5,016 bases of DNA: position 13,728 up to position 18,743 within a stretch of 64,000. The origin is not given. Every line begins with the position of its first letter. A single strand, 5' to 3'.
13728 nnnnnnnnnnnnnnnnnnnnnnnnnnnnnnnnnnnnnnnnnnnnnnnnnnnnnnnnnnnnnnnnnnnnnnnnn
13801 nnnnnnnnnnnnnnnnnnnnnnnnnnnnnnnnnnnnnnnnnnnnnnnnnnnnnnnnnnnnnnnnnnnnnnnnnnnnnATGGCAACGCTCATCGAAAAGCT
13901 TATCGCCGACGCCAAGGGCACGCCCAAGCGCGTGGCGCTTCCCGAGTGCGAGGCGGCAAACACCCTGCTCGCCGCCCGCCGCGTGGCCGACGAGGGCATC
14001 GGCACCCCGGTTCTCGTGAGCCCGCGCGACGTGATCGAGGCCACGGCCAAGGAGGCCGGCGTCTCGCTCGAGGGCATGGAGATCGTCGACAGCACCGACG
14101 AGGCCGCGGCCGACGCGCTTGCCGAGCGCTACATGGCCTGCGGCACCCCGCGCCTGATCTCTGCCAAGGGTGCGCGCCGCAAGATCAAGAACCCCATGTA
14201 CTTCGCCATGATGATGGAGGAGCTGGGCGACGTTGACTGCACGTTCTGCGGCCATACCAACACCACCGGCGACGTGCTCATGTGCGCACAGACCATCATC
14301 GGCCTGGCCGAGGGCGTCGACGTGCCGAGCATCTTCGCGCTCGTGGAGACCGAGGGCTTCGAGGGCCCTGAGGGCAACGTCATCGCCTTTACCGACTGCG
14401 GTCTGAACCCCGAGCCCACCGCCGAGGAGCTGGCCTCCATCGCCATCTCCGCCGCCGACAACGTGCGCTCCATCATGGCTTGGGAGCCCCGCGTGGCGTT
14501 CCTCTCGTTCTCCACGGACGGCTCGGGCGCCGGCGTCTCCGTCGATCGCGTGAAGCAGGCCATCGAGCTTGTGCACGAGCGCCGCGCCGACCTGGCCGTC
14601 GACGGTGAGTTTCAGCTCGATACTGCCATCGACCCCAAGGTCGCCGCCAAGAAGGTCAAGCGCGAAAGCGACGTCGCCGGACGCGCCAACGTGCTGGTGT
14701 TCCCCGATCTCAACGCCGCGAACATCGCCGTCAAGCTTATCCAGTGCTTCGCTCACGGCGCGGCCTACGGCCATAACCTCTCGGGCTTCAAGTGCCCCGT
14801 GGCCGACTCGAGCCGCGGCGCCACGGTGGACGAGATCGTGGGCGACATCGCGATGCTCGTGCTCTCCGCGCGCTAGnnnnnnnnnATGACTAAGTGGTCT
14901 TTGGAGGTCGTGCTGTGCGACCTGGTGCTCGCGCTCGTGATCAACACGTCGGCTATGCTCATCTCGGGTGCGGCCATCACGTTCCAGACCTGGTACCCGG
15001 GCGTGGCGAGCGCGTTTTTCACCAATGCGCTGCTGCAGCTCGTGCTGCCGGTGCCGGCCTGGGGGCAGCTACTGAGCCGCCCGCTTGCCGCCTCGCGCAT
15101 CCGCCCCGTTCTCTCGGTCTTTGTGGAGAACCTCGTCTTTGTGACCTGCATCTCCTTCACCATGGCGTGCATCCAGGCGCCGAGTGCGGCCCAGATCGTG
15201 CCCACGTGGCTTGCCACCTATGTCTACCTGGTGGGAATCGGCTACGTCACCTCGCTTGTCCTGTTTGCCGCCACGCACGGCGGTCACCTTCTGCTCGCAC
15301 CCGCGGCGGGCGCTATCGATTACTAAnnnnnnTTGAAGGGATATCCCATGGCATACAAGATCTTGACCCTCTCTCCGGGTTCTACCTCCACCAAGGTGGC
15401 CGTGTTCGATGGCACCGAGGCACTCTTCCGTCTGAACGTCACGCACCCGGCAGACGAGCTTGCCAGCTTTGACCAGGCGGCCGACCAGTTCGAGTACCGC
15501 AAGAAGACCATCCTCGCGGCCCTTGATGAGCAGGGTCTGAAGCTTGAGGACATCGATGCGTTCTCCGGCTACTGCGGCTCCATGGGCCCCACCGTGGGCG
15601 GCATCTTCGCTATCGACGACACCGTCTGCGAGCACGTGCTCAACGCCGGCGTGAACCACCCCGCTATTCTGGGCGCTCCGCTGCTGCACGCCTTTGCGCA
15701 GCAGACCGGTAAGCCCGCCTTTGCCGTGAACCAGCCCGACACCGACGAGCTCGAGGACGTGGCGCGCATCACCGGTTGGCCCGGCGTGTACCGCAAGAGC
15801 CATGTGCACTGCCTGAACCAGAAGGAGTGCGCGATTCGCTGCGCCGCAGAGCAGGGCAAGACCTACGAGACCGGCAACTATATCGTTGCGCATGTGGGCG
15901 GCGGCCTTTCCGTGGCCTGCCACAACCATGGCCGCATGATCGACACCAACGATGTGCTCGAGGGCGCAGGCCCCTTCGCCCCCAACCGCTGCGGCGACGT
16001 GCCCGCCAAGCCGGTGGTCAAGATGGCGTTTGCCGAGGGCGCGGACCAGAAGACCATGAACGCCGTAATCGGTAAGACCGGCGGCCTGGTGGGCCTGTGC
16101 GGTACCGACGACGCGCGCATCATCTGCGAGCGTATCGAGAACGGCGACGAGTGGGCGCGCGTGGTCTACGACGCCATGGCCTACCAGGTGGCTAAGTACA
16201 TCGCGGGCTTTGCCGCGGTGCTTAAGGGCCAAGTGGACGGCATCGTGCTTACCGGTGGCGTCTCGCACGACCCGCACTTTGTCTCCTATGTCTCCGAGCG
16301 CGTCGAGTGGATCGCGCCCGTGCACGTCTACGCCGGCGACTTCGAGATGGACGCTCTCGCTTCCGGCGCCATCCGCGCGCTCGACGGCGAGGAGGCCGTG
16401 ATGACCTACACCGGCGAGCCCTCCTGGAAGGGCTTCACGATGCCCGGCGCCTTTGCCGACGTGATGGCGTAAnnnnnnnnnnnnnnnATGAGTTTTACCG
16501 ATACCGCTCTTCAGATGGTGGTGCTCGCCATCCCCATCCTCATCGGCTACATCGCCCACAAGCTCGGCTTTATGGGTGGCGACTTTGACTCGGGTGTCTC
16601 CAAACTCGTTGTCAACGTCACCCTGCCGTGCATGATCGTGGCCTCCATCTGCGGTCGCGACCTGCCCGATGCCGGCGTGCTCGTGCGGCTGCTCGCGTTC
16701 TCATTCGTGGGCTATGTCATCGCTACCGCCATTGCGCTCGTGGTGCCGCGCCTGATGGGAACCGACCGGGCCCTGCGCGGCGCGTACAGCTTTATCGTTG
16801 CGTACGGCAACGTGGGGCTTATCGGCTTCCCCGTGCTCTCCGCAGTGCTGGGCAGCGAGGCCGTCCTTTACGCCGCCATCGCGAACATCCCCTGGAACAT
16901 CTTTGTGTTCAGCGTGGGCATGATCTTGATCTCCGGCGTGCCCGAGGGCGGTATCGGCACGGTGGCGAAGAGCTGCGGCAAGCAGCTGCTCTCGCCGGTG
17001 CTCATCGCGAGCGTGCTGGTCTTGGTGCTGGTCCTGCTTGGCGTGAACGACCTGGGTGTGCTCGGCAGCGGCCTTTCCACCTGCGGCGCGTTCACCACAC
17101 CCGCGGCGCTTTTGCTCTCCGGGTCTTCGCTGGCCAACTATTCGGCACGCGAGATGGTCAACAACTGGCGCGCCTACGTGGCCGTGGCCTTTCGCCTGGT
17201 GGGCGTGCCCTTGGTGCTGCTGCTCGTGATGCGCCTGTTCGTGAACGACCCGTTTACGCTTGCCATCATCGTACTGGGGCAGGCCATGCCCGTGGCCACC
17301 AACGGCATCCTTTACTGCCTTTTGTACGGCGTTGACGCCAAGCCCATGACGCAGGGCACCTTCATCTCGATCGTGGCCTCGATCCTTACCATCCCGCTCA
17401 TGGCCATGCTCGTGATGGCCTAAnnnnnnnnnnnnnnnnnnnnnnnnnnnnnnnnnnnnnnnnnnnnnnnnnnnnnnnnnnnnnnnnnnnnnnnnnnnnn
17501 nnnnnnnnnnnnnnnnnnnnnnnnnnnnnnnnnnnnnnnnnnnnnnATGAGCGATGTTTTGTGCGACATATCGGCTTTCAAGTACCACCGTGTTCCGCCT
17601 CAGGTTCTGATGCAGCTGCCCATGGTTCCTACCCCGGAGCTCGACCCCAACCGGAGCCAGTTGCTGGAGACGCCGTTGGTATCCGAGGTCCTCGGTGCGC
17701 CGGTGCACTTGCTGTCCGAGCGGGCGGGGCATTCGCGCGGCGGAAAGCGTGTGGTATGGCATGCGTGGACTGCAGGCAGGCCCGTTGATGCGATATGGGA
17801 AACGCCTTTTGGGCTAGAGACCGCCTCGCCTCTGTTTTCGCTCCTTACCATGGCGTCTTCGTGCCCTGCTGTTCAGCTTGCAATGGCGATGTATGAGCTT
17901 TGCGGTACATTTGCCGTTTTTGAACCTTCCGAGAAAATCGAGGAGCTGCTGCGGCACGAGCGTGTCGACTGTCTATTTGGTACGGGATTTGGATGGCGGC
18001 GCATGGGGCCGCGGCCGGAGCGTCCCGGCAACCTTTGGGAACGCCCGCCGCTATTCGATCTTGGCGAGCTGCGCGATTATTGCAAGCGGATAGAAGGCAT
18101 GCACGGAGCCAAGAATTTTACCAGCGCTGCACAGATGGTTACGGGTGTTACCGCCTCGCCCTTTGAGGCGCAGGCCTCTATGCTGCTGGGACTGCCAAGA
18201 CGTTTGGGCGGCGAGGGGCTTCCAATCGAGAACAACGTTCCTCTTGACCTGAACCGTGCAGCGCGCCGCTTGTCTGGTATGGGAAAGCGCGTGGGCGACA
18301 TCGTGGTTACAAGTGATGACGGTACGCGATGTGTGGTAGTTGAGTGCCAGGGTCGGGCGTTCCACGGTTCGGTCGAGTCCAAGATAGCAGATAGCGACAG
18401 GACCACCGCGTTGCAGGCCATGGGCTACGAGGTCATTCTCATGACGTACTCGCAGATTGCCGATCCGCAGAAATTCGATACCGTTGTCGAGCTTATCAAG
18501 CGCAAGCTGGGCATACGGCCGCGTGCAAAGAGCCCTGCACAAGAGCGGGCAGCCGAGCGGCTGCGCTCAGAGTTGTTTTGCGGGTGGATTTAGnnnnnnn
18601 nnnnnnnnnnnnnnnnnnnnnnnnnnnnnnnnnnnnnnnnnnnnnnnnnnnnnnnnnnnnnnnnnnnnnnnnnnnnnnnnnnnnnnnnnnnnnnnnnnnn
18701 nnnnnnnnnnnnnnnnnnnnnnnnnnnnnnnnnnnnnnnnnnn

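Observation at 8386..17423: Locus A: PucR regulator, CocE/NonD hydrolase, MFS, stand-alone carrier protein, phosphotransacylase, membrane protein, acyl kinase and AEC transporter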

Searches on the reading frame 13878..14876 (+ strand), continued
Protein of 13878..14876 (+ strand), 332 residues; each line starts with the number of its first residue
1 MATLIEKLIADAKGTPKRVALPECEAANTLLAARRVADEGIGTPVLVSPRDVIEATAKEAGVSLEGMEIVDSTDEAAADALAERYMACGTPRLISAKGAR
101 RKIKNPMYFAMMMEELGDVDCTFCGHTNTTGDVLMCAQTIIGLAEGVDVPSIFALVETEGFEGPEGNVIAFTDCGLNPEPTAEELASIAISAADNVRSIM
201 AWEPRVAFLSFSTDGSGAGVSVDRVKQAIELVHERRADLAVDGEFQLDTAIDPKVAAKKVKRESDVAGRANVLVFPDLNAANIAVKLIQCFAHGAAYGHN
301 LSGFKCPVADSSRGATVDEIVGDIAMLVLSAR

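Call 79: search_protein_families(library=pfam, proteins=[P0257, P0339, P0369, P0380, P0382, P0385, P0298, P0250], max_evalue=0.001)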
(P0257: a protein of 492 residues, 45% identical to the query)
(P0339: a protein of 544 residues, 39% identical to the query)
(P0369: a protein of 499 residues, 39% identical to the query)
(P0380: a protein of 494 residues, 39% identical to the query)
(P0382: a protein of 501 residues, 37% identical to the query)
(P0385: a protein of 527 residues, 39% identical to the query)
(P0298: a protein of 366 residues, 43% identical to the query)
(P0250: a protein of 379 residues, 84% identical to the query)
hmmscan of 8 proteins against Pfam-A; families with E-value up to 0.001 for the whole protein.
P0257 (492 aa): 2 families
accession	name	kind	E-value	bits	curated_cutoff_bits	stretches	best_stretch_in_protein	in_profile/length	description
PF01515.24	PTA_PTB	-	2.9e-96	323.1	24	1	166-483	6-318/319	Phosphate acetyl/butaryl transferase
PF01648.25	ACPS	-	5.4e-13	49.4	25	1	35-122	1-91/111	4'-phosphopantetheinyl transferase superfamily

P0339 (544 aa): 2 families
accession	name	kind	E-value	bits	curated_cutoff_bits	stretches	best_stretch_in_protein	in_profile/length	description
PF01515.24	PTA_PTB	-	3.9e-127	424.5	24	1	221-538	1-319/319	Phosphate acetyl/butaryl transferase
PF13500.12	AAA_26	-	5.9e-18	65.9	27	1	5-182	3-178/198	AAA domain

P0369 (499 aa): 1 family
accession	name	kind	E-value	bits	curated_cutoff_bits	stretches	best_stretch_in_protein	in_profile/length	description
PF01515.24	PTA_PTB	-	2.8e-113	379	24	2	14-267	9-287/319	Phosphate acetyl/butaryl transferase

P0380 (494 aa): 1 family
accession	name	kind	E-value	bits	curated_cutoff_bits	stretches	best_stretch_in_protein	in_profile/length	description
PF01515.24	PTA_PTB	-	3.2e-137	457.6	24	1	173-490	1-319/319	Phosphate acetyl/butaryl transferase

P0382 (501 aa): 1 family
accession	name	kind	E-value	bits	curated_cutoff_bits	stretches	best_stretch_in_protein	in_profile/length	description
PF01515.24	PTA_PTB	-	1.5e-127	425.9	24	1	179-495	2-319/319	Phosphate acetyl/butaryl transferase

P0385 (527 aa): 3 families
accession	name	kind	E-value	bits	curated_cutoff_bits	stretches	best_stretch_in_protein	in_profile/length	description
PF01515.24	PTA_PTB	-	6.1e-126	420.6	24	1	208-523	2-319/319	Phosphate acetyl/butaryl transferase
PF13500.12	AAA_26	-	2.4e-05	24.7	27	1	29-175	58-188/198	AAA domain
PF02504.20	FA_synthesis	-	0.00042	19.9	29.1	1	247-309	32-93/324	Fatty acid synthesis protein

P0298 (366 aa): 1 family
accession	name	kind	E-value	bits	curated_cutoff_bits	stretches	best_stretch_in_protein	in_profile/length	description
PF01515.24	PTA_PTB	-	8.6e-99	331.4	24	1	4-357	3-317/319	Phosphate acetyl/butaryl transferase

P0250 (379 aa): 1 family
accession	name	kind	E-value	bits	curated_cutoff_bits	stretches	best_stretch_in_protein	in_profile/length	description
PF01515.24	PTA_PTB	-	4.1e-24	86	24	1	3-174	2-167/319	Phosphate acetyl/butaryl transferase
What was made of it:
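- An ACPS-PTA fusion exists (call 79).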

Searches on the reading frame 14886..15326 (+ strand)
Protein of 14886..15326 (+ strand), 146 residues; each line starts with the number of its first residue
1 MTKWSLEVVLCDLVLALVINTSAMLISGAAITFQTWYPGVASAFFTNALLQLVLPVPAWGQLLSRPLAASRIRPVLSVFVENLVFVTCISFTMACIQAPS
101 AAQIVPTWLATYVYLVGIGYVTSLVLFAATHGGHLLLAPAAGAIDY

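Call 4: search_protein_families(library=pfam, proteins=[window:14886-15326:+], max_evalue=0.01)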
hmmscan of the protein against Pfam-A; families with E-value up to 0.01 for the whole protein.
window:14886-15326:+ (146 aa): 0 families

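Call 5: search_protein_families(library=ncbifam, proteins=[window:14886-15326:+], max_evalue=0.01)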
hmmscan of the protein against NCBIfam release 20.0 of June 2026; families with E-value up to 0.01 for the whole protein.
window:14886-15326:+ (146 aa): 0 families

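Call 58: find_homologous_proteins(query=window:14886-15326:+, max_evalue=0.001)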
Query window:14886-15326:+ (146 aa): 107 proteins with E <= 0.001 among 187 candidates.
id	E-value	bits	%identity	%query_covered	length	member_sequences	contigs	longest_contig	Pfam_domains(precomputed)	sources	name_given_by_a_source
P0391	3.0e-81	288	93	100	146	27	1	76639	-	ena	-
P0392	1.7e-78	279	92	100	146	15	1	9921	-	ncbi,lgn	-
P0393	2.2e-76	273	88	100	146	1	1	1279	-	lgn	-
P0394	7.3e-57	209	73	92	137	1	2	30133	-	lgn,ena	-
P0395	1.9e-56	208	73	90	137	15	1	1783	-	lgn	-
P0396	2.5e-53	198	75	92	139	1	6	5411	-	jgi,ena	-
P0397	2.5e-53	198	73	92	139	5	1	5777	-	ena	-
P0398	8.9e-53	196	72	90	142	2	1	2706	-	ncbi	-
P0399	2.1e-52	195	69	92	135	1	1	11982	-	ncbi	-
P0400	3.1e-52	194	71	92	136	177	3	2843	-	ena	-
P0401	5.7e-52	193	71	90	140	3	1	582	-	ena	-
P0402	7.0e-52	193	70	92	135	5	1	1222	-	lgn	-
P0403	7.2e-52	193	68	92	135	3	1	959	-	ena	-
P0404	1.8e-51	192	71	92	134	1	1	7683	-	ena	-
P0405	2.7e-50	188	69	90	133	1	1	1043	-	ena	-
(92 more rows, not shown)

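Call 68: predict_structure(alignment_id=A3)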
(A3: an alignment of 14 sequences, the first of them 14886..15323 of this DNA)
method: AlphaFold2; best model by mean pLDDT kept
length: 146 residues; sequences in the alignment: 14
mean_pLDDT: 86.5   pTM: 0.74
mean pLDDT of the five models: 86.5, 84.7, 83.2, 82.0, 81.7
residues with pLDDT >= 90: 84; 70-90: 46; 50-70: 7; < 50: 9
segments of 3 or more residues with pLDDT < 50: 137-139, 141-145
pLDDT, mean of each block of 10 residues (from residue 1): 80 94 94 95 93 87 88 87 91 92 95 94 90 57 46
secondary structure, 60 per line:
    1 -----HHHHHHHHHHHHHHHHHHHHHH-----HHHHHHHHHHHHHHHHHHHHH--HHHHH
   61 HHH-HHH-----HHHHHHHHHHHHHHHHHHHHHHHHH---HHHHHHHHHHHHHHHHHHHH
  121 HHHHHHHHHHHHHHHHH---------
elements in order: H6-27 H33-53 H56-63 H73-97 H101-137
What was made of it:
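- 14886..15326 (+): 146-aa membrane protein with four predicted long helices, of unknown function and specific to this cluster type. The AlphaFold2 model has pLDDT 86.5 (call 68).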

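Call 70: search_protein_families(library=pfam, proteins=[window:14886-15326:+], max_evalue=10)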
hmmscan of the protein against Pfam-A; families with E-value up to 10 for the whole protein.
window:14886-15326:+ (146 aa): 0 families

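Call 71: fold_search(model_id=the predicted structure, library=pdb)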
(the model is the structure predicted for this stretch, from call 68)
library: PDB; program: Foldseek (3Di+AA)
matches with E <= 10: 177; with E <= 0.001: 0
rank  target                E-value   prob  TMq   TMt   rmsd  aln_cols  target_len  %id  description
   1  4u9n_A                1.5e+00  0.30  0.35  0.30   9.5       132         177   16  Structure of a membrane protein (released 2014-12-03)
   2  3t6g_D                1.5e+00  0.20  0.26  0.28  11.1       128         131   15  Structure of the complex between NSP3 (SHEP1) and p130Cas (released 2011-11-23)
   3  2vig_F                2.2e+00  0.16  0.30  0.15  11.2       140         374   14  Crystal structure of human short-chain acyl CoA dehydrogenase (released 2007-12-25)
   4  8fed_K                2.4e+00  0.15  0.32  0.33  10.3       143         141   14  Structure of Mce1-LucB complex from Mycobacterium smegmatis (Map1) (released 2023-02-22)
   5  8kgk_A                2.4e+00  0.11  0.26  0.18  12.6       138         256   16  Cryo-EM structure of the GPR61-Gs complex (released 2023-10-11)
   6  4u9l_A                2.5e+00  0.28  0.38  0.32   8.8       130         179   16  Structure of a membrane protein (released 2014-12-03)
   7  4u9l_B                2.5e+00  0.23  0.36  0.31   9.4       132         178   16  Structure of a membrane protein (released 2014-12-03)
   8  9e0h_A                2.5e+00  0.12  0.27  0.26   9.3       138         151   15  De novo calcium channel heptamer, CalC6_3 with DHR extensions. Off target multimerization state (released 2025-10-01)
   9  8x61_C                2.9e+00  0.11  0.30  0.28  10.9       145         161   15  Cryo-EM structure of ATP-bound FtsE(E163Q)X (released 2024-05-08)
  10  5vjs                  2.9e+00  0.10  0.26  0.21  14.1       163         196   10  De Novo Photosynthetic Reaction Center Protein Equipped with Heme B, a synthetic Zn porphyrin, and Zn(II) cations (released 2018-04-25)
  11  4k0d_B                2.9e+00  0.09  0.23  0.23  12.6       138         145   12  Periplasmic sensor domain of sensor histidine kinase, Adeh_2942 (released 2013-06-12)
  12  8wc6_R                2.9e+00  0.09  0.27  0.17  13.3       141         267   12  Cryo-EM structure of the PEA-bound mTAAR1-Gs complex (released 2023-12-27)
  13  9pw6_B                2.9e+00  0.06  0.19  0.19  17.1       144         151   12  Myeloid cell leukemia-1 (Mcl-1) complexed with compound 8 (released 2025-09-17)
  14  4zva_A                3.1e+00  0.13  0.27  0.27  15.4       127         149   12  Crystal structure of globin domain of the E. coli DosC - form I (ferric) (released 2015-11-11)
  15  5edl                  3.1e+00  0.06  0.25  0.20  17.5       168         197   17  Crystal structure of an S-component of ECF transporter (released 2016-08-17)
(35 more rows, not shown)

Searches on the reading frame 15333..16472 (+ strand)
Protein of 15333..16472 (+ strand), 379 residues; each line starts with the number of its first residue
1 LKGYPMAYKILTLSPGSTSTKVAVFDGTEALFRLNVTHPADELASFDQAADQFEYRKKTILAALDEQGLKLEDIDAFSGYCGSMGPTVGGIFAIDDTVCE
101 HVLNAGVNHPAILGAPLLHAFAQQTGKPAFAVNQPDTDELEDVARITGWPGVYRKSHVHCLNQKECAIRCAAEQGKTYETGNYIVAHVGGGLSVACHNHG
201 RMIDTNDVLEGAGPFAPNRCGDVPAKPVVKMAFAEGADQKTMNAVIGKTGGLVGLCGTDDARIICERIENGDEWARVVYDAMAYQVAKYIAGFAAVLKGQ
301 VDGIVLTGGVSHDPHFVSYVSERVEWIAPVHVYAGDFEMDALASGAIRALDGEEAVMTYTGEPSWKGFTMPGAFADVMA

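Call 4: search_protein_families(library=pfam, proteins=[window:15333-16472:+], max_evalue=0.01)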
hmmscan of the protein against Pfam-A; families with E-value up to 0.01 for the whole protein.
window:15333-16472:+ (379 aa): 3 families
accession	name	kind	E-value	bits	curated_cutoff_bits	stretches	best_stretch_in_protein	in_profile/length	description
PF00871.23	Acetate_kinase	-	5.7e-21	75.1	22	1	156-317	175-339/392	Acetokinase family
PF00480.26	ROK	-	5.6e-05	23.2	22.9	1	261-325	197-259/294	ROK family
PF01869.26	BcrAD_BadFG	-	8.9e-05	22.6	31.5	0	264-324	184-248/271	BadF/BadG/BcrA/BcrD ATPase family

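Call 5: search_protein_families(library=ncbifam, proteins=[window:15333-16472:+], max_evalue=0.01)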
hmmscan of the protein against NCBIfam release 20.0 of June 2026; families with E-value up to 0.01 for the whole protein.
window:15333-16472:+ (379 aa): 9 families
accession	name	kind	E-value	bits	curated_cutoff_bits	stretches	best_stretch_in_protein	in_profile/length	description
NF002834.0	PRK03011.1-5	subfamily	2.2e-121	405.3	222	1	7-360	2-356/357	butyrate kinase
TIGR02707.1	butyr_kinase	equivalog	9.7e-112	373.5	289.1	1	9-355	1-348/351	butyrate kinase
TIGR00016.1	ackA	subfamily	2.1e-22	79.4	293.4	1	154-313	180-341/405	acetate/propionate family kinase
NF009099.0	PRK12440.1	equivalog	3e-19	69.3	693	1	174-312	194-332/397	acetate/propionate family kinase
NF009045.0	PRK12379.1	equivalog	3.8e-16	58.9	580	1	181-317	197-334/402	propionate kinase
NF005462.0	PRK07058.1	equivalog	1.7e-12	47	486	1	159-328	180-347/396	acetate/propionate family kinase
NF005520.0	PRK07157.1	equivalog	9.1e-12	44.8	561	1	180-317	198-337/400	acetate kinase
NF009063.0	PRK12397.1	equivalog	1.9e-09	36.7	659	1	156-313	176-334/404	acetate/propionate family kinase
NF042998.1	bglucokin_BglK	equivalog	0.00031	20.1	550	1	155-328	95-262/291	beta-glucoside kinase BglK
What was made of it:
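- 15333..16472 (+): Butyrate-kinase-family acyl kinase (Buk-A). The likely start is 15348. TIGR02707, 373 bits, above its cutoff of 289 (call 5).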

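Call 42: search_solved_structures(query=window:15333-16472:+, max_evalue=1e-10, show_alignments=0)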
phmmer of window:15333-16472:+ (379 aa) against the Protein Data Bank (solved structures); distinct sequences matched with E-value up to 1e-10: 18.
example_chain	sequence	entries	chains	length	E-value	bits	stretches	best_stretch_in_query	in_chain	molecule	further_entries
1x9j_A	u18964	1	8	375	1.9e-92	313.4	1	8-363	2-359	Probable butyrate kinase 2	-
1saz_A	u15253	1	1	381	2e-92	313.3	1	8-363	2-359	Probable butyrate kinase 2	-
2iir_A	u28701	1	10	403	5.3e-17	65.1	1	158-313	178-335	Acetate kinase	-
6ioy_A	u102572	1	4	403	1.3e-15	60.6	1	157-315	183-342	Acetate kinase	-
4ijn_A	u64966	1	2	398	5.7e-15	58.4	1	171-312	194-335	Acetate kinase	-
9dv8_A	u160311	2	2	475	8.3e-15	57.9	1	166-311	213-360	Acetate kinase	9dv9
4fwl_A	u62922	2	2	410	3.3e-14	55.9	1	181-314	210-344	Propionate kinase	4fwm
4xh5_A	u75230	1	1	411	3.3e-14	55.9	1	181-314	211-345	Propionate kinase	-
4xh4_A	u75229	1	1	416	3.4e-14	55.8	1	181-314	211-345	Propionate kinase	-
1x3m_A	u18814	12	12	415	3.4e-14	55.8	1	181-314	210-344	Propionate kinase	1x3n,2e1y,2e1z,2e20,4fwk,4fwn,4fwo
4xh1_A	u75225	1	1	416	3.4e-14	55.8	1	181-314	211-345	Propionate kinase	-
1tuu_A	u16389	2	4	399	1e-13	54.2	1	154-313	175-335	Acetate kinase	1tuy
1g99_A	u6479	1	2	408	1.1e-13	54.2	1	154-313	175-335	ACETATE KINASE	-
3sk3_A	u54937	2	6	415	8e-13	51.3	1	171-317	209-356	Acetate kinase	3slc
3khy_A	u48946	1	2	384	9e-13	51.2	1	174-313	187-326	Propionate kinase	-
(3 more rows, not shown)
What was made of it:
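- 15333..16472 (+): T. maritima Buk2 (1SAZ) matches at E 2e-92 (call 42).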

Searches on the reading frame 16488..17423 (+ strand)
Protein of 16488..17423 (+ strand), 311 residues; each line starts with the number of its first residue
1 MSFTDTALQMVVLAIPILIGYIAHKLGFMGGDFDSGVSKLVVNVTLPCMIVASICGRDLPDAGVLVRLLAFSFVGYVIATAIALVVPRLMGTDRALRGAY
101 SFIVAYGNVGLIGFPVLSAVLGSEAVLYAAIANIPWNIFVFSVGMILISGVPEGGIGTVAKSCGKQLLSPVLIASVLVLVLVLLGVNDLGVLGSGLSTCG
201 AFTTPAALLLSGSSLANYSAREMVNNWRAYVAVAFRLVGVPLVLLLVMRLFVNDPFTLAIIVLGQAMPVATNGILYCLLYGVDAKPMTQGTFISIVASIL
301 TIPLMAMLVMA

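Call 4: search_protein_families(library=pfam, proteins=[window:16488-17423:+], max_evalue=0.01)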
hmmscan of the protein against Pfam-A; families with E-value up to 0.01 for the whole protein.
window:16488-17423:+ (311 aa): 1 family
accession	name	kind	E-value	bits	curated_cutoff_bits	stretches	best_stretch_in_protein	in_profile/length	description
PF03547.23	Mem_trans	-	6.3e-29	101.1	25.7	2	10-153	6-152/343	Membrane transport protein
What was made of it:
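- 16488..17423 (+): AEC-family (auxin efflux carrier / Mem_trans) transporter, an accessory gene. PF03547, E 6e-29 (call 4).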

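Call 5: search_protein_families(library=ncbifam, proteins=[window:16488-17423:+], max_evalue=0.01)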
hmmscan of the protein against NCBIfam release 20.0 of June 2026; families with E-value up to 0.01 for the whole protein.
window:16488-17423:+ (311 aa): 2 families
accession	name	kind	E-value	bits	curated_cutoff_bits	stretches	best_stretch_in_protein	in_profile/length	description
TIGR00946.1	2a69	subfamily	3.7e-15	55.9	246.05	1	4-309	4-334/336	auxin efflux carrier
NF007384.0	PRK09903.1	equivalog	3.5e-06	26.5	404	1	13-306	12-307/314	transporter YfdV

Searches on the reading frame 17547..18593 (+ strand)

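Call 4: search_protein_families(library=pfam, proteins=[window:17547-18593:+], max_evalue=0.01)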
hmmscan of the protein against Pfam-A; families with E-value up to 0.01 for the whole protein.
window:17547-18593:+ (348 aa): 2 families
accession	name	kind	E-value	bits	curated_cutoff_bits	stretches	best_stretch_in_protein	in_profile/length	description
PF18741.7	MTES_1575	-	0.00028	21.3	38.2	1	246-300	23-77/96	REase_MTES_1575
PF04480.18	DUF559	-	0.0041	17.4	20.6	1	261-320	53-107/109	Protein of unknown function (DUF559)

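Call 5: search_protein_families(library=ncbifam, proteins=[window:17547-18593:+], max_evalue=0.01)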
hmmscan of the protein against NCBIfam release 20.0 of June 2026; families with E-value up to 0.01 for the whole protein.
window:17547-18593:+ (348 aa): 0 families
